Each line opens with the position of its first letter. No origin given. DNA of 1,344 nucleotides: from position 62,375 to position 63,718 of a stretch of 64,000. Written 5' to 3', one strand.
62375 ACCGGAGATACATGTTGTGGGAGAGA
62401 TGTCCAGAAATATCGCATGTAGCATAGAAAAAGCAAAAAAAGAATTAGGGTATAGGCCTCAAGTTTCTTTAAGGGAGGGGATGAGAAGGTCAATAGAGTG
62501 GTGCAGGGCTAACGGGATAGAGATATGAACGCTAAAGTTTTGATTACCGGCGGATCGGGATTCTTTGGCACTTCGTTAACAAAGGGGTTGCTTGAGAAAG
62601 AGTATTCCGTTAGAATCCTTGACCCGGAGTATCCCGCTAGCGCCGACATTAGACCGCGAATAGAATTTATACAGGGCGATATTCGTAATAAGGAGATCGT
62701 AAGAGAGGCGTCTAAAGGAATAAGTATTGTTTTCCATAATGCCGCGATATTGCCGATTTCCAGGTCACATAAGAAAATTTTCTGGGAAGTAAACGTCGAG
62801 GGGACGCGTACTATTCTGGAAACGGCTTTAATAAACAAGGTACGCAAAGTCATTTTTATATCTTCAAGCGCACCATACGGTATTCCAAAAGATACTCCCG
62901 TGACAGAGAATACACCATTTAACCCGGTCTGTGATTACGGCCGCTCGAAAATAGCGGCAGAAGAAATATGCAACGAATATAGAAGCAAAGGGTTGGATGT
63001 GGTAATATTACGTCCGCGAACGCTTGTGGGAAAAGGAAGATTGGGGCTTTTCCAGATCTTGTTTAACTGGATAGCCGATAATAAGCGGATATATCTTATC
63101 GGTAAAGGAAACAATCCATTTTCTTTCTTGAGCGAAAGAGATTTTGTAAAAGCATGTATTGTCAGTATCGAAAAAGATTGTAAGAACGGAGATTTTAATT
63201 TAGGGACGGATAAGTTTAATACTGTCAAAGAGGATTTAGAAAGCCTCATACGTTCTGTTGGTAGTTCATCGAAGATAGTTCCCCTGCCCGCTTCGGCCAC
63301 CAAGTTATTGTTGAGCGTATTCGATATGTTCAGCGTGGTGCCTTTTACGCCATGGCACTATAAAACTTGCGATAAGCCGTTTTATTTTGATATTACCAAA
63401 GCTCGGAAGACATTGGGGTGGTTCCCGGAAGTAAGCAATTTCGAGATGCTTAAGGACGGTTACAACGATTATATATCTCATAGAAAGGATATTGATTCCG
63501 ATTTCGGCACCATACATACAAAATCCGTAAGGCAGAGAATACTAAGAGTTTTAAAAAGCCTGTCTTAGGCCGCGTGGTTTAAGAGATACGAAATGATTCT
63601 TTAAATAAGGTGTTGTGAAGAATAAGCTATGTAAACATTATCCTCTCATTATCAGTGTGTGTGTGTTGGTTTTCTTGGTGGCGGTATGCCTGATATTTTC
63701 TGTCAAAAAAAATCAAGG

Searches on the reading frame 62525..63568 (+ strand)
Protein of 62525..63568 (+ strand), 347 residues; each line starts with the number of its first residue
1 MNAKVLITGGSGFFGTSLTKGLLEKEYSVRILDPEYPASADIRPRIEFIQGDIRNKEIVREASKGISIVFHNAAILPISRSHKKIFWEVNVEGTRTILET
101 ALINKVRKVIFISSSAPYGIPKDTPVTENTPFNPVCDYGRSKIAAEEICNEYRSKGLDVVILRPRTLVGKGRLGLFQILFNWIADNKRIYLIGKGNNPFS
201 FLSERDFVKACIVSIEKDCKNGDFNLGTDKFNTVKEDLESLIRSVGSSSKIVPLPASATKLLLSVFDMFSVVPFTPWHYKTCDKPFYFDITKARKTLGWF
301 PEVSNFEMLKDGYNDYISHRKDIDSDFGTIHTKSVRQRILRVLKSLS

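Call 81: find_encoding_contigs(protein=window:62525-63568:+, flank=10000, max_places=3)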
Protein window:62525-63568:+ (347 aa): 2 contigs read that carry it; 1 place shown.
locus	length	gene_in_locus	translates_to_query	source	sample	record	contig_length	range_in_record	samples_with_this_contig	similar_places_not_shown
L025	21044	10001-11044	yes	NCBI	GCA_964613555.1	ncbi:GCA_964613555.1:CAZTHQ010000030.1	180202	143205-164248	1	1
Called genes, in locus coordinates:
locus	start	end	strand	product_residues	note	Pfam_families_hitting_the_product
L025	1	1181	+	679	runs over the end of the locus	-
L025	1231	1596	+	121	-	PF07238:PilZ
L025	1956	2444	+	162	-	-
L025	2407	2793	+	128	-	-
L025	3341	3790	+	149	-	-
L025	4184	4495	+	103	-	-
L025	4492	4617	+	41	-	-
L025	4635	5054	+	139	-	-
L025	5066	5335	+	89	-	-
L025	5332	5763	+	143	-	-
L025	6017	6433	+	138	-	-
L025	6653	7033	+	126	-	PF07238:PilZ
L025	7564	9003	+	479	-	PF02310:B12-binding, PF04055:Radical_SAM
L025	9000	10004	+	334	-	PF01073:3Beta_HSD, PF01370:Epimerase, PF02719:Polysacc_synt_2, PF04321:RmlD_sub_bind, PF05368:NmrA (weak), PF13460:NAD_binding_10, PF16363:GDP_Man_Dehyd, PF07993:NAD_binding_4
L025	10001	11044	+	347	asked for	PF01073:3Beta_HSD, PF01370:Epimerase, PF02719:Polysacc_synt_2, PF04321:RmlD_sub_bind, PF05368:NmrA (weak), PF13460:NAD_binding_10, PF16363:GDP_Man_Dehyd, PF07993:NAD_binding_4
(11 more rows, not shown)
